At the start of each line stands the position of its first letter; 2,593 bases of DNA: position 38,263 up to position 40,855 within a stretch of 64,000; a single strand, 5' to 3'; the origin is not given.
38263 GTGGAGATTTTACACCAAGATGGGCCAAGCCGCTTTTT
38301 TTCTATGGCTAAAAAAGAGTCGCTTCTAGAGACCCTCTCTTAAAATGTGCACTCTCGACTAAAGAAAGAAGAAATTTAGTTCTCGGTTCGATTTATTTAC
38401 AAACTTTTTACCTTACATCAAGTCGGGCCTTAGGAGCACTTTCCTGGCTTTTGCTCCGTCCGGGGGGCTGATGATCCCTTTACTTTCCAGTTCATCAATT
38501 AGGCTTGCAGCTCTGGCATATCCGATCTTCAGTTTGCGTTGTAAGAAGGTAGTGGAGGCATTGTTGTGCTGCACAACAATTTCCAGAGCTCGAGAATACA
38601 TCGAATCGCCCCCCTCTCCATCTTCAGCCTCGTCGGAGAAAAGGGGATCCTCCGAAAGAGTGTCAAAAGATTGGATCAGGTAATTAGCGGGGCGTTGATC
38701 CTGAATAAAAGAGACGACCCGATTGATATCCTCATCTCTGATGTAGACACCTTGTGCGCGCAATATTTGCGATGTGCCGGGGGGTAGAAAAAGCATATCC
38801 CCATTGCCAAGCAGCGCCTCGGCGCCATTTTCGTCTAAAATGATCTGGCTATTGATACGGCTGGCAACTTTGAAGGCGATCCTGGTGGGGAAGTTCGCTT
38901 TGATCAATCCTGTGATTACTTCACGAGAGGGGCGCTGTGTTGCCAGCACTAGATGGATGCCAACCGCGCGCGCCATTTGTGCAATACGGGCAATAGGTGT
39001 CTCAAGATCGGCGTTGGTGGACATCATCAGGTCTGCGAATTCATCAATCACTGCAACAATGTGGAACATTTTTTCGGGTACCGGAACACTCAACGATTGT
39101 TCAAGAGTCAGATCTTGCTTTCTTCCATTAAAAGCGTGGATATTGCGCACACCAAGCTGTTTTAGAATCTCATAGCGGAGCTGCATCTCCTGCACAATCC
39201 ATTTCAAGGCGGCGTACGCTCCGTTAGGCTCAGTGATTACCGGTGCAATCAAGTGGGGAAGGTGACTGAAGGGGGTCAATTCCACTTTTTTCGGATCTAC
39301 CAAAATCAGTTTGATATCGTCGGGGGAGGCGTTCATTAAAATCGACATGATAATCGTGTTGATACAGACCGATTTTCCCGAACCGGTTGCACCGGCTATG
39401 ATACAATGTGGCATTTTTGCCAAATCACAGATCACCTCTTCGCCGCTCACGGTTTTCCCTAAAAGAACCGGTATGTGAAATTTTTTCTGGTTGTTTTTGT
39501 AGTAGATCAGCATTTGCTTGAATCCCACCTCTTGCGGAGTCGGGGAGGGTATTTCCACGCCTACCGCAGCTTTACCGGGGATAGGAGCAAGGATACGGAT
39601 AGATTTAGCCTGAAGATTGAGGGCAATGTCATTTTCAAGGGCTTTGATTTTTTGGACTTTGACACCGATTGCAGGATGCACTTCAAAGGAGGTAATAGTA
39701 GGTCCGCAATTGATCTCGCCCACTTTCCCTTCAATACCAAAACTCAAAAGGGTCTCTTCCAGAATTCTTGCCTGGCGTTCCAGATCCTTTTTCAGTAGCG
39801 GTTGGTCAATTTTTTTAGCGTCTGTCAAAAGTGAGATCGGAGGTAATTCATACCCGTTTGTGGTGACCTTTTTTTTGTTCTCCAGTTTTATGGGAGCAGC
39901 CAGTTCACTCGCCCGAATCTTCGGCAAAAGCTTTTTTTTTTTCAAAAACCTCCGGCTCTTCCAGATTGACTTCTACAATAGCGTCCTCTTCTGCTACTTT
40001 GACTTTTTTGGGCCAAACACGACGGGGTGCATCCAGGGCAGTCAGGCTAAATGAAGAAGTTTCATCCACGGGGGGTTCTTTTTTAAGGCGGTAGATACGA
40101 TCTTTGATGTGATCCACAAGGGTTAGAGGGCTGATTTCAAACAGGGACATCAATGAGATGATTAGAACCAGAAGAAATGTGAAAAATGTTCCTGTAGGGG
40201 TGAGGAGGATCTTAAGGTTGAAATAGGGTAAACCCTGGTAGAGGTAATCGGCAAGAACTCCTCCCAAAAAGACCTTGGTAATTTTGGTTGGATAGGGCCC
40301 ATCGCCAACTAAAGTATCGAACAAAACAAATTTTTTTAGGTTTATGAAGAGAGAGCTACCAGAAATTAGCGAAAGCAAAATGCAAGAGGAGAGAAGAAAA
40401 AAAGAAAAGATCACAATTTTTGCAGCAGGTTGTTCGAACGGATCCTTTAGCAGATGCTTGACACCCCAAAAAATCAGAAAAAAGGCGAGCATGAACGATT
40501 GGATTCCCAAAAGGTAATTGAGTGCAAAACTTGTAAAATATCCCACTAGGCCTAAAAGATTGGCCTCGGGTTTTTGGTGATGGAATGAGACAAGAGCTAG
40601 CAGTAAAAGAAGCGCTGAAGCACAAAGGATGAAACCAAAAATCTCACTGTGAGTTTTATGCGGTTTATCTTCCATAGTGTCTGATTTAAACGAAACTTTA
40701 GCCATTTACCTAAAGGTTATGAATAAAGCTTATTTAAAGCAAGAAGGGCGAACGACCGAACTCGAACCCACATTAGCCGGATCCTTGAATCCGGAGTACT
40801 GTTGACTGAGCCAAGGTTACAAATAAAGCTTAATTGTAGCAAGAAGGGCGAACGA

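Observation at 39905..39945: Essential ftsK is split at an A11 homopolymer (K-run): sequencing artefact, or rescue by slippage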

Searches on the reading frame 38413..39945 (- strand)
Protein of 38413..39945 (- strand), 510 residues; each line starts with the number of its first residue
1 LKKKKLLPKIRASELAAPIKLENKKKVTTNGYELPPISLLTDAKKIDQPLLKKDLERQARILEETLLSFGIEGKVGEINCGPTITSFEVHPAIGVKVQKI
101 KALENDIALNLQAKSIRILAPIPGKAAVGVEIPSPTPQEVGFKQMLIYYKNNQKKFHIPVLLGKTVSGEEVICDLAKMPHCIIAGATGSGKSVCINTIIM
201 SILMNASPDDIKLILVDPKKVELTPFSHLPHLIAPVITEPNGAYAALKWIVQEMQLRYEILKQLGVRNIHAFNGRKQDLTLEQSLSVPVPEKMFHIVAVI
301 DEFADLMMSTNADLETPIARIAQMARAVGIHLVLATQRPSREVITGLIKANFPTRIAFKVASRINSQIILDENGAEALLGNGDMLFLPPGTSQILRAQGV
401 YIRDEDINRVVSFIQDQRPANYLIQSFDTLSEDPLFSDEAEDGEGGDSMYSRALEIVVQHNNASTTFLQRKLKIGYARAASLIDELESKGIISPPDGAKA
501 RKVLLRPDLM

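Call 5: search_protein_families(library=pfam, proteins=[window:38413-39945:-])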
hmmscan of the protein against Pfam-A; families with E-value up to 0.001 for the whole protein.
window:38413-39945:- (510 aa): 5 families
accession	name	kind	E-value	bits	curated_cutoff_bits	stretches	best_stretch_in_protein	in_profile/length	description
PF01580.24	FtsK_SpoIIIE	-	4.2e-61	206.7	24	1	151-340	11-220/221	FtsK/SpoIIIE family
PF17854.6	FtsK_alpha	-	7.1e-33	113.3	22.9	1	34-134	1-101/101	FtsK alpha domain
PF09397.16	FtsK_gamma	-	2.3e-25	88.5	30.6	1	446-505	3-62/63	Ftsk gamma domain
PF12846.13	AAA_10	-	8.1e-06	25.5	27.5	1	174-221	17-60/362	AAA-like domain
PF01935.23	DUF87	-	0.00041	20.9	23.2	1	162-218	3-60/220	Helicase HerA, central domain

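Call 21: find_related_loci(query=window:38413-39945:-, collection=genome_contigs, flank=3000)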
Query window:38413-39945:- (510 aa) in genome_contigs; peptide patterns used: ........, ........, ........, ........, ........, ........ (x = any residue, [..] = any of these).
600 stretches matched a pattern (row limit reached: there are more); 577 encode a relative of the query (tblastn E <= 1e-3); the best 80 are kept; 80 distinct loci.
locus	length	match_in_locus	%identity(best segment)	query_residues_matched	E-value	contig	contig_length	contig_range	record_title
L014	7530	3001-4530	99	1-510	0e+0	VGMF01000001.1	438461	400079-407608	MAG: Chlamydiae bacterium isolate K_DeepCast_35m_m2_096 K_DeepCast_35m_m2_096_Ga0194129_10000011, whole genome shotgun s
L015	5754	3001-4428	74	32-507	0e+0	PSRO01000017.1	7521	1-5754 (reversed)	MAG: Chlamydiae bacterium isolate Amazon FNV 2010 10 1 1 2 contig_75_38409619_length_7521_multi_3_in_0_out_1, whole geno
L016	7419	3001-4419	75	32-504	0e+0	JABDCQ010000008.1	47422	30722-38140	MAG: Chlamydiae bacterium isolate BWMinHeated_Nextera29_MAG2 3300020829.a:Ga0207097_1009, whole genome shotgun sequence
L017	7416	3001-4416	75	30-504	0e+0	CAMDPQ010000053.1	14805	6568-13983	MAG: Chlamydia trachomatis isolate ZH-03apr19-43 genome assembly, contig: ZH-03apr19-C6756, whole genome shotgun sequenc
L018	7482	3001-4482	71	22-505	0e+0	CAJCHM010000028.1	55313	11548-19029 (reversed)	Acidobacteria bacterium isolate BOG_genome_mining.12 genome assembly, contig: k141_6797364, whole genome shotgun sequenc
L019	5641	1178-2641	73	23-507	0e+0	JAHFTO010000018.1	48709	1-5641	MAG: Chlamydiae bacterium isolate nzgw622 NODE_758_length_48710_cov_4.490461, whole genome shotgun sequence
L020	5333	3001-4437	73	24-504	0e+0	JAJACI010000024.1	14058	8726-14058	MAG: Chlamydiia bacterium isolate P_S1_9 SP1CHLAM9_24, whole genome shotgun sequence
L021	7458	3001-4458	72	17-506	0e+0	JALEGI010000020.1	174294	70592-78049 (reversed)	MAG: Simkaniaceae bacterium isolate CC_bin22 k97_204347, whole genome shotgun sequence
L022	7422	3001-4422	71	32-508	0e+0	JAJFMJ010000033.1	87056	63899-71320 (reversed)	MAG: Chlamydiae bacterium isolate OFTM45 OFTM45_32, whole genome shotgun sequence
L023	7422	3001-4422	72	32-508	0e+0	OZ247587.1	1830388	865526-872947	MAG: Candidatus Neptunochlamydia sp. isolate 7034ddf2-c809-46ad-911b-61312509609a genome assembly, chromosome: 1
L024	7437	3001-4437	71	24-504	0e+0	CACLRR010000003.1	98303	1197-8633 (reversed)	uncultured Chlamydiae bacterium isolate AG-470-G05 genome assembly, contig: AG-470-G05_NODE_3, whole genome shotgun sequ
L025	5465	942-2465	69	5-505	0e+0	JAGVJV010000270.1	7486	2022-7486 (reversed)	MAG: Parachlamydiales bacterium isolate SW_40 c_000000101785, whole genome shotgun sequence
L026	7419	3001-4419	72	32-505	0e+0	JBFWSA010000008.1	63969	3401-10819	MAG: Simkaniaceae bacterium isolate CA_2019_TPBF_219 NODE_3359_length_63969_cov_5.065756_TPBF, whole genome shotgun sequ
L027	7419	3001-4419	71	29-505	0e+0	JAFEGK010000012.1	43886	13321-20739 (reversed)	MAG: Verrucomicrobia bacterium isolate SZAS-16 VERR-KAN-1__12__length-43886, whole genome shotgun sequence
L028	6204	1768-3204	72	27-504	0e+0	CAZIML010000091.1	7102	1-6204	MAG TPA_asm: uncultured bacterium isolate SRP298887_co1_67 genome assembly, contig: NODE_12651_length_7102_cov_5.457216,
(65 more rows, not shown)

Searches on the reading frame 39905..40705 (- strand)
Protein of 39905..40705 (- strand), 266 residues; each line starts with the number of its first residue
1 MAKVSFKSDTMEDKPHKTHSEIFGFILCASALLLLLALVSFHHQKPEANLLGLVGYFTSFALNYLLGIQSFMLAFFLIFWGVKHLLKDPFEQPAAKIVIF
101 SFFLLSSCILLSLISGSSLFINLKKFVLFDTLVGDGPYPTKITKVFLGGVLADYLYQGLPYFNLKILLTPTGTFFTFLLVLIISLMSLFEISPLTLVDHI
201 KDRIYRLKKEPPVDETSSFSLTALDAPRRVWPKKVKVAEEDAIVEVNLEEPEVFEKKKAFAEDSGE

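Call 5: search_protein_families(library=pfam, proteins=[window:39905-40705:-])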
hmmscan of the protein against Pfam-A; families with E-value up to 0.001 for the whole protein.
window:39905-40705:- (266 aa): 1 family
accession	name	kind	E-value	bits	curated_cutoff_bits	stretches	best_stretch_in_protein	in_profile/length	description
PF13491.11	FtsK_4TM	-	3.5e-11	43.5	23.1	1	18-113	3-109/171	4TM region of DNA translocase FtsK/SpoIIIE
